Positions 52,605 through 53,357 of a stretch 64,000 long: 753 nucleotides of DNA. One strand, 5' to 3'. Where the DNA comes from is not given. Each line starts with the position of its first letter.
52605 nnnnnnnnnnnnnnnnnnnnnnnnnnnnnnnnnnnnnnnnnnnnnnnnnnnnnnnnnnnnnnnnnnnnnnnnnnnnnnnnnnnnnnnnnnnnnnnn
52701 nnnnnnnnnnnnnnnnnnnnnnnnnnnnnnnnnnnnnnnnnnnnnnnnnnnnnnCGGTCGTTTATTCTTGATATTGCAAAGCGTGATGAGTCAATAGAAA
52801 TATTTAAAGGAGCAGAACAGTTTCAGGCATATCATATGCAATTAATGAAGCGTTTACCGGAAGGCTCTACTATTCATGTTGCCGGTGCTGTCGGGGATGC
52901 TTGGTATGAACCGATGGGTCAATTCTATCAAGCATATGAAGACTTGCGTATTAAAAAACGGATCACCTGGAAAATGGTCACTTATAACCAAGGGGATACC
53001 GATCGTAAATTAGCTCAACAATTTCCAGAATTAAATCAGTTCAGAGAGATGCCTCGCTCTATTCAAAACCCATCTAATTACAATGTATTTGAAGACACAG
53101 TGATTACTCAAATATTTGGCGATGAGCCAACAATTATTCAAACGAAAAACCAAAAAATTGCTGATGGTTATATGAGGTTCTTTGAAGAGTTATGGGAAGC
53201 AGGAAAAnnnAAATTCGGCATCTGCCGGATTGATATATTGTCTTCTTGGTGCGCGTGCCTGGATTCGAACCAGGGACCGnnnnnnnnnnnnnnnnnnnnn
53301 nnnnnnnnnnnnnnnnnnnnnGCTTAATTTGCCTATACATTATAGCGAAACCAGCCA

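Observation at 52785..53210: ABC ATPase carries a C-terminal domain homologous to the effector domain of the local TrmB regulators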

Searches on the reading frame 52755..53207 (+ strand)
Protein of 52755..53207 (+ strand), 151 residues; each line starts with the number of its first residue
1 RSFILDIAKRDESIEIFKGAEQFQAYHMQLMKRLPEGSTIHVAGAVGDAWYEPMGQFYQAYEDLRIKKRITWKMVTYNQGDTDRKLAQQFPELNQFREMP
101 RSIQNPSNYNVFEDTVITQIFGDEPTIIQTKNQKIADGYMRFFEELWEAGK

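Call 11: search_solved_structures(query=window:52755-53207:+, max_evalue=10)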
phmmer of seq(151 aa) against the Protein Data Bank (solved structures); distinct sequences matched with E-value up to 10: 3.
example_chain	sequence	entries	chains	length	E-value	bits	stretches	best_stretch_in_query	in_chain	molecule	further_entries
3k0y_A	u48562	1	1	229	0.62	13.3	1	117-148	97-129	Putative TOXIN related protein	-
7eu0_M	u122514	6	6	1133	0.75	13.1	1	43-87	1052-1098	RNA-dependent RNA polymerase 2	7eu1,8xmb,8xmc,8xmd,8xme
7roz_A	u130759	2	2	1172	0.76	13.1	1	43-87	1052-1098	RNA-dependent RNA polymerase 2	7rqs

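Call 14: find_homologous_proteins(query=window:52755-53207:+, max_evalue=0.01)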
Query seq(151 aa) (151 aa): 6 proteins with E <= 0.01 among 13 candidates.
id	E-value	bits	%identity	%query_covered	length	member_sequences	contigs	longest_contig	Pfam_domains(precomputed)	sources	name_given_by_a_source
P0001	3.6e-77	275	80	100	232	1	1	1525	PF13304.13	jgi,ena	-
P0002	8.1e-76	271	79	100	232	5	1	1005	PF13304.13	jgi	jgi:ABC-type multidrug transport system ATPase subunit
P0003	4.4e-75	269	77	99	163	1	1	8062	-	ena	-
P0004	7.4e-75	268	77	100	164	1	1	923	-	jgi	jgi:hypothetical protein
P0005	8.9e-41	157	72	64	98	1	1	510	-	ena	-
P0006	3.7e-32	129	66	62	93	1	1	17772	-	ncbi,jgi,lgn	ncbi:MAG: putative membrane protein [Oceanicoccus sp.]|jgi:uncharacterized membrane protein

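Call 17: find_encoding_contigs(protein=P0003, flank=8000, max_places=3)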
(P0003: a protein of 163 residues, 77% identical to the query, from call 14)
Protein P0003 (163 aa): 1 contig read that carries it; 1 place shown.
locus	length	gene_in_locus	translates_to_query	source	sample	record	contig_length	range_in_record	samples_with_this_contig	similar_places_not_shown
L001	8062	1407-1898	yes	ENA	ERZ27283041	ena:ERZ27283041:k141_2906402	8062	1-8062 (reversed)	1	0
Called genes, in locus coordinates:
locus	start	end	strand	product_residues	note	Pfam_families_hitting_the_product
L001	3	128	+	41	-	?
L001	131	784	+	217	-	PF00528:BPD_transp_1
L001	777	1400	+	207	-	PF00005:ABC_tran, PF02463:SMC_N (weak), PF13304:AAA_21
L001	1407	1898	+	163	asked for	-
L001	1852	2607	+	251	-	PF01209:Ubie_methyltran (weak), PF05891:Methyltransf_PK (weak), PF00891:Methyltransf_2, PF13847:Methyltransf_31, PF08241:Methyltransf_11, PF08242:Methyltransf_12, PF13649:Methyltransf_25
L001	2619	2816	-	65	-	-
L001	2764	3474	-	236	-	-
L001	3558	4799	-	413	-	PF01541:GIY-YIG (weak), PF02151:UVR (faint), PF08459:UvrC_RNaseH_dom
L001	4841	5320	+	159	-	-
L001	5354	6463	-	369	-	PF02163:Peptidase_M50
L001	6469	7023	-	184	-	PF01765:RRF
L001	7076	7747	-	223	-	PF13177:DNA_pol3_delta2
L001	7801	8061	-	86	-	?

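Call 22: search_protein_representatives(alignment_id=A1)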
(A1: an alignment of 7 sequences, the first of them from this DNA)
Query: 7 sequences, 164 profile positions. Proteins with E-value up to 0.001 (for the whole library): 811; up to 1e-10: 218; up to 1e-30: 20. The best 150 are listed.
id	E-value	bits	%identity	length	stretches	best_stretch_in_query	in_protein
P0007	1.3e-71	255.9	-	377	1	2-163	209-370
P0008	7.9e-70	250.1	-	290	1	3-134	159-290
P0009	2.9e-65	235.3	-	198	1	3-163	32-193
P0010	2.1e-47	177.3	-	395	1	3-163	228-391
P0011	5.0e-44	166.2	-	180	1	4-162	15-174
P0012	4.5e-42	159.9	-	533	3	25-162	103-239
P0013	7.1e-41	156.0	-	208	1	3-164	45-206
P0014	1.2e-40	155.3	-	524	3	24-163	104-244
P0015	2.3e-40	154.3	-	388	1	4-162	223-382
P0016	4.5e-37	143.6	-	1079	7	28-162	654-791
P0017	7.3e-36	139.7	-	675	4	24-162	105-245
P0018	1.3e-35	138.9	-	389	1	3-164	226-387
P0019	2.0e-35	138.3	-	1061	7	26-162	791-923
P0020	1.1e-33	132.6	-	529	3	25-162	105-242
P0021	1.4e-33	132.2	-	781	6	27-162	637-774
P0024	1.9e-32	128.6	-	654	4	27-162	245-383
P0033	8.5e-29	116.7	-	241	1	25-162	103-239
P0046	8.6e-27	110.2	-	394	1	4-163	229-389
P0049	3.9e-26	108.1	-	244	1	17-163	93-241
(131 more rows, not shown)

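Call 24: search_protein_families(library=pfam, proteins=[P0007, P0010, P0015, P0018, P0033, P0049, P0012, P0016, P0019, P0024], max_evalue=0.01)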
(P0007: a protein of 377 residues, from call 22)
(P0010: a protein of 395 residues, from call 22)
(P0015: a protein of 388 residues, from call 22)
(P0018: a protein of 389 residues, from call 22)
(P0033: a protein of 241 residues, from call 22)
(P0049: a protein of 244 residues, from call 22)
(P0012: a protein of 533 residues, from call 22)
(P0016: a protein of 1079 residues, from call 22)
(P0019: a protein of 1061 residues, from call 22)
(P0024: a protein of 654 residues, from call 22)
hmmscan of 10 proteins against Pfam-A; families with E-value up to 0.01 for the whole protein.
P0007 (377 aa): 15 families
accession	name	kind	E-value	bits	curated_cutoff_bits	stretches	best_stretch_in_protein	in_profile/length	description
PF00005.33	ABC_tran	-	2.6e-32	112.7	25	1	18-153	2-137/137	ABC transporter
PF13304.12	AAA_21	-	1.2e-12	49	27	2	122-185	235-301/304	AAA domain, putative AbiEii toxin, Type IV TA system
PF02463.25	SMC_N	-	7.9e-08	32.4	40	1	117-192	135-206/220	RecF/RecN/SMC N terminal domain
PF13555.12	AAA_29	-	9.9e-06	25.7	27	1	18-60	13-54/61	P-loop containing region of AAA domain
PF13401.12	AAA_22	-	6.2e-05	23.8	27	1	29-169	7-110/130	AAA domain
PF13191.12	AAA_16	-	0.00018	22.5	32.6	1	27-173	24-158/167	AAA ATPase domain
PF07728.20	AAA_5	-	0.0007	20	22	0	32-52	4-24/139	AAA domain (dynein-related subfamily)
PF13476.12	AAA_23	-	0.00072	20.7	27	1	18-51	11-43/201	AAA domain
PF03193.22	RsgA_GTPase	-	0.00097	19.4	30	1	8-49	88-128/174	RsgA GTPase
PF09818.15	ABC_ATPase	-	0.0015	18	23.2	0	126-199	159-248/283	P-loop domain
PF13175.12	AAA_15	-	0.0031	17.6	32.1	1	28-332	24-238/374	AAA ATPase domain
PF00931.28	NB-ARC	-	0.0048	16.6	23.5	0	27-109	18-97/248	NB-ARC domain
PF25199.1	nSTAND_NTPase5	-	0.0056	17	34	0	27-48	41-62/145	Novel STAND NTPase 5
PF13173.12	AAA_14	-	0.0063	17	27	0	28-52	3-27/129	AAA domain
PF20703.3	nSTAND1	-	0.0073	16.4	27.1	1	24-55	30-59/379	Novel STAND NTPase 1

P0010 (395 aa): 9 families
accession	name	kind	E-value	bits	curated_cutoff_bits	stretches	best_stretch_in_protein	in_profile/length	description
PF00005.33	ABC_tran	-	2.6e-36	125.7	25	1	23-171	2-137/137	ABC transporter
PF13304.12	AAA_21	-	1.1e-12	49.1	27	1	137-202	232-300/304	AAA domain, putative AbiEii toxin, Type IV TA system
PF02463.25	SMC_N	-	2.6e-09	37.3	40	1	34-207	26-205/220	RecF/RecN/SMC N terminal domain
PF03193.22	RsgA_GTPase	-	0.00013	22.3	30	1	9-63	84-137/174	RsgA GTPase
PF13166.12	AAA_13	-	0.0031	16.7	36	0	160-214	526-583/713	AAA domain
PF20720.3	nSTAND3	-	0.0045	17.1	27.2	0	32-83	17-67/155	Novel STAND NTPase 3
PF03215.21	Rad17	-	0.005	17.2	23.8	0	30-54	43-67/186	Rad17 P-loop domain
PF00004.35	AAA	-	0.0074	17.2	21.2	0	36-54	2-20/131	ATPase family associated with various cellular activities (AAA)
PF13401.12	AAA_22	-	0.0074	17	27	0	34-97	7-33/130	AAA domain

P0015 (388 aa): 6 families
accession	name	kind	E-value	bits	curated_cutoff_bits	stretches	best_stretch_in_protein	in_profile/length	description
PF00005.33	ABC_tran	-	7.4e-30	104.8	25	1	17-165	1-137/137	ABC transporter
PF13304.12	AAA_21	-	1.5e-08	35.5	27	1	29-58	1-29/304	AAA domain, putative AbiEii toxin, Type IV TA system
PF13555.12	AAA_29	-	4.8e-05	23.5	27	1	20-62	15-56/61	P-loop containing region of AAA domain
PF02463.25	SMC_N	-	0.0011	18.9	40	0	28-198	25-201/220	RecF/RecN/SMC N terminal domain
PF24389.1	ORC-CDC6-like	-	0.0021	17.3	27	1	30-51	35-56/571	ORC-CDC6-like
PF13401.12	AAA_22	-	0.0024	18.6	27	1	28-80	6-33/130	AAA domain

P0018 (389 aa): 3 families
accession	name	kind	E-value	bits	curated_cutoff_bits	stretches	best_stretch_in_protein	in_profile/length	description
PF00005.33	ABC_tran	-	5.4e-26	92.3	25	1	19-169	1-137/137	ABC transporter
PF13304.12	AAA_21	-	1.1e-06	29.3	27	1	127-201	224-301/304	AAA domain, putative AbiEii toxin, Type IV TA system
PF02463.25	SMC_N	-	1.1e-06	28.7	40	1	130-209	126-207/220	RecF/RecN/SMC N terminal domain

P0033 (241 aa): 1 family
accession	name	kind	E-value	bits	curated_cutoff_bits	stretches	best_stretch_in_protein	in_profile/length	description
PF01978.25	TrmB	-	3e-12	46.7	25.6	1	6-73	1-67/68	Sugar-specific transcriptional regulator TrmB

P0049 (244 aa): 1 family
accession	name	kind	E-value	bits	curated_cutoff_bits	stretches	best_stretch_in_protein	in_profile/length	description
PF01978.25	TrmB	-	3.5e-12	46.4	25.6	1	7-73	3-68/68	Sugar-specific transcriptional regulator TrmB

P0012 (533 aa): 3 families
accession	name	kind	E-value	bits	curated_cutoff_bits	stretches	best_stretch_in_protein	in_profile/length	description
PF01978.25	TrmB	-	1.3e-13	51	25.6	1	6-74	1-68/68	Sugar-specific transcriptional regulator TrmB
PF11495.14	Regulator_TrmB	-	0.00061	19.5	22.2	1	290-386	38-134/233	Archaeal transcriptional regulator TrmB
PF14722.11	KRAP_IP3R_bind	-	0.006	17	27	0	400-436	21-57/151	Ki-ras-induced actin-interacting protein-IP3R-interacting domain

P0016 (1079 aa): 4 families
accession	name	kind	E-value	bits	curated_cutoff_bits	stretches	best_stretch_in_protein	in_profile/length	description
PF01978.25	TrmB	-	2.8e-15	56.4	25.6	1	8-75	1-67/68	Sugar-specific transcriptional regulator TrmB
PF24217.1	DUF7436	-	4e-06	27.3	34.2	0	225-246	128-149/153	Family of unknown function (DUF7436)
PF18469.7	PH_18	-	0.0026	18.2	26.6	0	740-784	64-109/140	Pleckstrin homology domain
PF08221.17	HTH_9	-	0.007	16.9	23.4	0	19-62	17-60/62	RNA polymerase III subunit RPC82 helix-turn-helix domain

P0019 (1061 aa): 2 families
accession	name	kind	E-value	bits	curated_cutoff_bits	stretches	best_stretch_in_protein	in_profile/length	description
PF01978.25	TrmB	-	1.9e-14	53.7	25.6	1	6-73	1-67/68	Sugar-specific transcriptional regulator TrmB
PF10545.15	MADF_DNA_bdg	-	0.0085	16.9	22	0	782-814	6-41/84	Alcohol dehydrogenase transcription factor Myb/SANT-like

P0024 (654 aa): 8 families
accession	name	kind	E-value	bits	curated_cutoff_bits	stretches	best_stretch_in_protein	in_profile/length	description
PF01978.25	TrmB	-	1.2e-12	47.9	25.6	1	6-73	1-67/68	Sugar-specific transcriptional regulator TrmB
PF13091.12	PLDc_2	-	1.2e-06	28.8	27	0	498-519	111-132/132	PLD-like domain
PF03965.22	Penicillinase_R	-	0.00018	22.3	22.6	1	11-70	1-64/115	Penicillinase repressor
PF24217.1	DUF7436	-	0.00032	21.1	34.2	0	184-244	91-150/153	Family of unknown function (DUF7436)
PF09339.16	HTH_IclR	-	0.0013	18.9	22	0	29-57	20-48/52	IclR helix-turn-helix domain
PF23947.1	DUF7281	-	0.0047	17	27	0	484-534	31-81/183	Domain of unknown function (DUF7281)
PF12802.13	MarR_2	-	0.0078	16.8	27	0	18-57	9-50/61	MarR family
PF21806.3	DUF6879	-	0.009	15.9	23.9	0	483-521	116-158/167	Family of unknown function (DUF6879)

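Call 31: find_homologous_proteins(query=A2, max_evalue=0.00001)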
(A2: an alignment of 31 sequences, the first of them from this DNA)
Query A2 (31 sequences) (151 aa, profile of the alignment): 424 proteins with E <= 0.00001 among 1033 candidates; the best 120 are listed.
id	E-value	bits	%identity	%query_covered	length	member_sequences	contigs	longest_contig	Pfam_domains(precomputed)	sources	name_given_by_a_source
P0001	2.3e-56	208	80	100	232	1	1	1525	PF13304.13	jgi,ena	-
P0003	6.3e-56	206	77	99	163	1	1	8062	-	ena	-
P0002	1.1e-55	206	79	100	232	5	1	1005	PF13304.13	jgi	jgi:ABC-type multidrug transport system ATPase subunit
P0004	8.4e-55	203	77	100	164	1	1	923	-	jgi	jgi:hypothetical protein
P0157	8.3e-54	200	77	100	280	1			PF00005.34,PF02463.26,PF13304.13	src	-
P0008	1.1e-40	157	75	80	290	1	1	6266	PF00005.34,PF02463.26,PF13304.13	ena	-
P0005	7.7e-34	135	72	64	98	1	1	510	-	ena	-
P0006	1.5e-30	124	66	62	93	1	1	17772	-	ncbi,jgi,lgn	ncbi:MAG: putative membrane protein [Oceanicoccus sp.]|jgi:uncharacterized membrane protein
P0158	9.9e-29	118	75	68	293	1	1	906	PF00005.34,PF02463.26,PF13304.13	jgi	jgi:polar amino acid transport system ATP-binding protein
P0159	6.9e-26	109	23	70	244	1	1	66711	PF01978.26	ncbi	-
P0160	3.9e-19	87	-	-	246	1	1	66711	PF01978.26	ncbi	-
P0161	2.0e-17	81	-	-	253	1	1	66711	PF01978.26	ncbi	-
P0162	7.8e-17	79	-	-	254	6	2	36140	PF01978.26,PF09339.17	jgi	-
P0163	1.7e-16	78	24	17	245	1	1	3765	PF01978.26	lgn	-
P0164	7.2e-16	76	-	-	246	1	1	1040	PF01978.26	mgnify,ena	mgnify:CR=1 FL=1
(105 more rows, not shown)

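Call 37: find_encoding_contigs(protein=P0010, flank=6000, max_places=3)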
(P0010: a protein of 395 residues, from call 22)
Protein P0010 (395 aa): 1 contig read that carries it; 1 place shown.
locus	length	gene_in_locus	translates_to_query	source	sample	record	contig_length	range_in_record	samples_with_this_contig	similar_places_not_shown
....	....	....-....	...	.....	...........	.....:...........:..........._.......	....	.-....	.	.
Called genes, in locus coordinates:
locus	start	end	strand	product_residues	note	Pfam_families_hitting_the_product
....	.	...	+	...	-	?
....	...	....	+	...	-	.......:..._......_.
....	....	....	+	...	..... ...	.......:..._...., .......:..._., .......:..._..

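Call 40: find_encoding_contigs(protein=P0161, flank=4000, max_places=3)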
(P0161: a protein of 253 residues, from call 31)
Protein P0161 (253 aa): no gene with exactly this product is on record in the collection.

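Call 42: predict_structure(alignment_id=A2)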
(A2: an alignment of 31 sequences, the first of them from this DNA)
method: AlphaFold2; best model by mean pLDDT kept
length: 151 residues; sequences in the alignment: 31
mean_pLDDT: 93.2   pTM: 0.86
mean pLDDT of the five models: 93.2, 92.8, 92.6, 91.5, 91.4
residues with pLDDT >= 90: 125; 70-90: 15; 50-70: 11; < 50: 0
segments of 3 or more residues with pLDDT < 50: none
pLDDT, mean of each block of 10 residues (from residue 1): 61 91 98 98 92 96 98 94 94 96 91 98 96 98 97 90
secondary structure, 60 per line:
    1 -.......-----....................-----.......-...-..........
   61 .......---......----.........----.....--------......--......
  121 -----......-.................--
elements in order: H2-8 E14-18 H19-33 E39-45 H51-67 E71-76 H81-89 E94-98 E107-112 E115-120 E126-131 H133-149

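Call 44: fold_search(model_id=the predicted structure, library=pdb)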
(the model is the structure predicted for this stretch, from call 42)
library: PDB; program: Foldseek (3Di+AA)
matches with E <= 10: 1093; with E <= 0.001: 42
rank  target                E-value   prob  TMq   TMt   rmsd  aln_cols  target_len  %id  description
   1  5bqt_A                9.2e-08  1.00  0.60  0.38   6.3       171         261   11  Structure of TrmBL2, an archaeal chromatin protein, shows a novel mode of DNA binding. (released 2015-09-02)
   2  5bpi_C                9.8e-08  1.00  0.60  0.38   9.0       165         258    8  Structure of TrmBL2, an archaeal chromatin protein, shows a novel mode of DNA binding. (released 2015-09-02)
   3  5bpd_D                2.5e-07  1.00  0.59  0.38   9.2       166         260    8  Structure of TrmBL2, an archaeal chromatin protein, shows a novel mode of DNA binding. (released 2015-09-02)
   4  5bpd_C                2.5e-07  1.00  0.60  0.38   8.9       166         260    8  Structure of TrmBL2, an archaeal chromatin protein, shows a novel mode of DNA binding. (released 2015-09-02)
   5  5bpi_D                5.1e-07  1.00  0.59  0.38   9.9       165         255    9  Structure of TrmBL2, an archaeal chromatin protein, shows a novel mode of DNA binding. (released 2015-09-02)
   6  5box_A                1.2e-06  1.00  0.60  0.37   7.5       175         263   11  Structure of TrmBL2, an archaeal chromatin protein, shows a novel mode of DNA binding. (released 2015-09-02)
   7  4gem_A                8.3e-06  1.00  0.62  0.50   7.6       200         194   12  Crystal structure of Zucchini (K171A) (released 2012-10-17)
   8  9fiz                  1.3e-05  1.00  0.60  0.28   5.0       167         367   11  Structure of the F13 protein (mutant A295E) of Vaccinia virus (released 2025-03-12)
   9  1byr                  2.3e-05  1.00  0.57  0.57   5.1       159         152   14  CRYSTAL STRUCTURE OF A PHOSPHOLIPASE D FAMILY MEMBER, NUC FROM SALMONELLA TYPHIMURIUM (released 1999-10-19)
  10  2f5t_X                2.6e-05  1.00  0.59  0.41   4.0       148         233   10  Crystal Structure of the sugar binding domain of the archaeal transcriptional regulator TrmB (released 2006-02-21)
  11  6ehi_A                3.4e-05  1.00  0.58  0.56   5.2       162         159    6  NucT from Helicobacter pylori (released 2018-01-17)
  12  8v07_A                3.4e-05  1.00  0.60  0.25   5.0       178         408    9  Crystal structure of mouse PLD3 co-crystallized with 5'Pi-ssDNA for 30 days (released 2024-03-13)
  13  4gem_B                4.1e-05  1.00  0.63  0.52   3.2       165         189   12  Crystal structure of Zucchini (K171A) (released 2012-10-17)
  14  8v07_C                4.1e-05  1.00  0.59  0.25   5.0       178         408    8  Crystal structure of mouse PLD3 co-crystallized with 5'Pi-ssDNA for 30 days (released 2024-03-13)
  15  6ehi_B                4.1e-05  1.00  0.58  0.56   5.2       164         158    7  NucT from Helicobacter pylori (released 2018-01-17)
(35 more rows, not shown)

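Call 46: find_encoding_contigs(protein=P0007, flank=7000, max_places=2)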
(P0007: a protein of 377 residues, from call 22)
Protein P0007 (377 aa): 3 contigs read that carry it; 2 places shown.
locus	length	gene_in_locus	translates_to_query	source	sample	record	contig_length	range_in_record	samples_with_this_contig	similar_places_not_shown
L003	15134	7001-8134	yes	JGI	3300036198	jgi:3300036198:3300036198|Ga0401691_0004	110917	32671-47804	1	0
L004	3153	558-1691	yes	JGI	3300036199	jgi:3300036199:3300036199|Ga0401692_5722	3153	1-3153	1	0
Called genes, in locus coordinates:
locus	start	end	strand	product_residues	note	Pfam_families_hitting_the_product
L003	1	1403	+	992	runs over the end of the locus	PF00133:tRNA-synt_1, PF01406:tRNA-synt_1e (faint), PF09334:tRNA-synt_1g, PF13603:tRNA-synt_1_2, PF00293:NUDIX, PF00133:tRNA-synt_1, PF09334:tRNA-synt_1g (weak), PF08264:Anticodon_1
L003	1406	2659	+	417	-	PF03721:UDPG_MGDP_dh_N, PF00984:UDPG_MGDP_dh, PF03720:UDPG_MGDP_dh_C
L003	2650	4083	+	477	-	PF13567:DUF4131, PF03772:Competence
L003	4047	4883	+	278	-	PF00753:Lactamase_B, PF13483:Lactamase_B_3 (weak), PF12706:Lactamase_B_2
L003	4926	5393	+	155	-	PF00334:NDK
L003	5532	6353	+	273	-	PF00497:SBP_bac_3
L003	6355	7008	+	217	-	PF00528:BPD_transp_1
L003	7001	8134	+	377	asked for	PF02463:SMC_N (faint), PF13555:AAA_29 (weak), PF00005:ABC_tran, PF13304:AAA_21 (weak)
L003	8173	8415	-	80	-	-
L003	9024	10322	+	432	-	PF00275:EPSP_synthase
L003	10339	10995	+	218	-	PF02163:Peptidase_M50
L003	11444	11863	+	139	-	PF00164:Ribosom_S12_S23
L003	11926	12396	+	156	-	PF00177:Ribosomal_S7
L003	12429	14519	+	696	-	PF00009:GTP_EFTU, PF03144:GTP_EFTU_D2, PF22042:EF-G_D2, PF14492:EFG_III, PF16658:RF3_C, PF03764:EFG_IV, PF00679:EFG_C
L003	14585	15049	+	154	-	-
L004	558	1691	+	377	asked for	PF02463:SMC_N (faint), PF13555:AAA_29 (weak), PF00005:ABC_tran, PF13304:AAA_21 (weak)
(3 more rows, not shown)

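Call 47: find_encoding_contigs(protein=P0018, flank=7000, max_places=2)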
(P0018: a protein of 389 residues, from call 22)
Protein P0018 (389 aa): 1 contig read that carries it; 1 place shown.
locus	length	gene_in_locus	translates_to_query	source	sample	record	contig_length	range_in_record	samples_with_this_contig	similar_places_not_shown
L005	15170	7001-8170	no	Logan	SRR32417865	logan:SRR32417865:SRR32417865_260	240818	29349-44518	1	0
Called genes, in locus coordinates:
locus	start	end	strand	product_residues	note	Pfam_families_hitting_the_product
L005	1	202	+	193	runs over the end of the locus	PF02527:GidB, PF24675:NpmA (weak), PF13847:Methyltransf_31 (weak), PF02390:Methyltransf_4 (faint)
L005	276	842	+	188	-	-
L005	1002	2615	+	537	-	PF02690:Na_Pi_cotrans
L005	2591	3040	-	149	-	-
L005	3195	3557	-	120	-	-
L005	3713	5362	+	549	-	-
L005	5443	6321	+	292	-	PF00497:SBP_bac_3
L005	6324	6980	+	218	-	PF00528:BPD_transp_1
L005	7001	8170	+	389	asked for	PF00005:ABC_tran, PF02463:SMC_N (weak), PF13304:AAA_21 (weak)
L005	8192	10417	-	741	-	PF22745:Nlig-Ia, PF01653:DNA_ligase_aden, PF03120:OB_DNA_ligase, PF03119:DNA_ligase_ZBD, PF00533:BRCT, PF16589:BRCT_2 (weak)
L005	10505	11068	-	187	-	-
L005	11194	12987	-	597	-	PF00140:Sigma70_r1_2, PF04542:Sigma70_r2, PF04539:Sigma70_r3, PF04545:Sigma70_r4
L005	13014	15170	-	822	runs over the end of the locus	PF01588:tRNA_bind, PF03483:B3_4, PF03484:B5 (weak), PF17759:tRNA_synthFbeta, PF03147:FDX-ACB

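Call 48: find_encoding_contigs(protein=P0046, flank=7000, max_places=3)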
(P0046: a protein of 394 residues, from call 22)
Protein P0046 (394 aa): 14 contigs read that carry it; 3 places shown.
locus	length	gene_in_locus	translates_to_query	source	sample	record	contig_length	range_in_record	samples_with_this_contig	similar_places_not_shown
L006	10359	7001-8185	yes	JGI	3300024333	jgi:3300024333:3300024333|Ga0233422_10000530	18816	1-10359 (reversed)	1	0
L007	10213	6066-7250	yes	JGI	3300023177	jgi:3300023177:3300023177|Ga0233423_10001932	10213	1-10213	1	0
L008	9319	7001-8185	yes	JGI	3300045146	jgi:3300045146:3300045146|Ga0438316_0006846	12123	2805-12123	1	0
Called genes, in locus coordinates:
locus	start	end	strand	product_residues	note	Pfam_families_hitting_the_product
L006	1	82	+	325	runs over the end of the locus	PF01368:DHH, PF02272:DHHA1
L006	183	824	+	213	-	PF03167:UDG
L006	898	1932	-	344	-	PF01047:MarR (faint), PF13404:HTH_AsnC-type, PF13412:HTH_24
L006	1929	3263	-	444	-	PF13173:AAA_14, PF13635:DUF4143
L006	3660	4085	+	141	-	-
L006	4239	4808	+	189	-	-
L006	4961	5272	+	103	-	-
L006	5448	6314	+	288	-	PF00497:SBP_bac_3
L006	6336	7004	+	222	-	PF00528:BPD_transp_1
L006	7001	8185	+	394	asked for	PF02463:SMC_N, PF00005:ABC_tran, PF13304:AAA_21 (weak)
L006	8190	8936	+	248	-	PF01209:Ubie_methyltran, PF08241:Methyltransf_11, PF08242:Methyltransf_12, PF13649:Methyltransf_25, PF13847:Methyltransf_31, PF20922:Anamorsin_N (faint)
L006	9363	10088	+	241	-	PF04794:YdjC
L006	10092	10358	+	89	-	?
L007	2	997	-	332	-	?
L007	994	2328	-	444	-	PF13173:AAA_14, PF13635:DUF4143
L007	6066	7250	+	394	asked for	PF02463:SMC_N, PF00005:ABC_tran, PF13304:AAA_21 (weak)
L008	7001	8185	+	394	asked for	PF02463:SMC_N, PF00005:ABC_tran, PF13304:AAA_21 (weak)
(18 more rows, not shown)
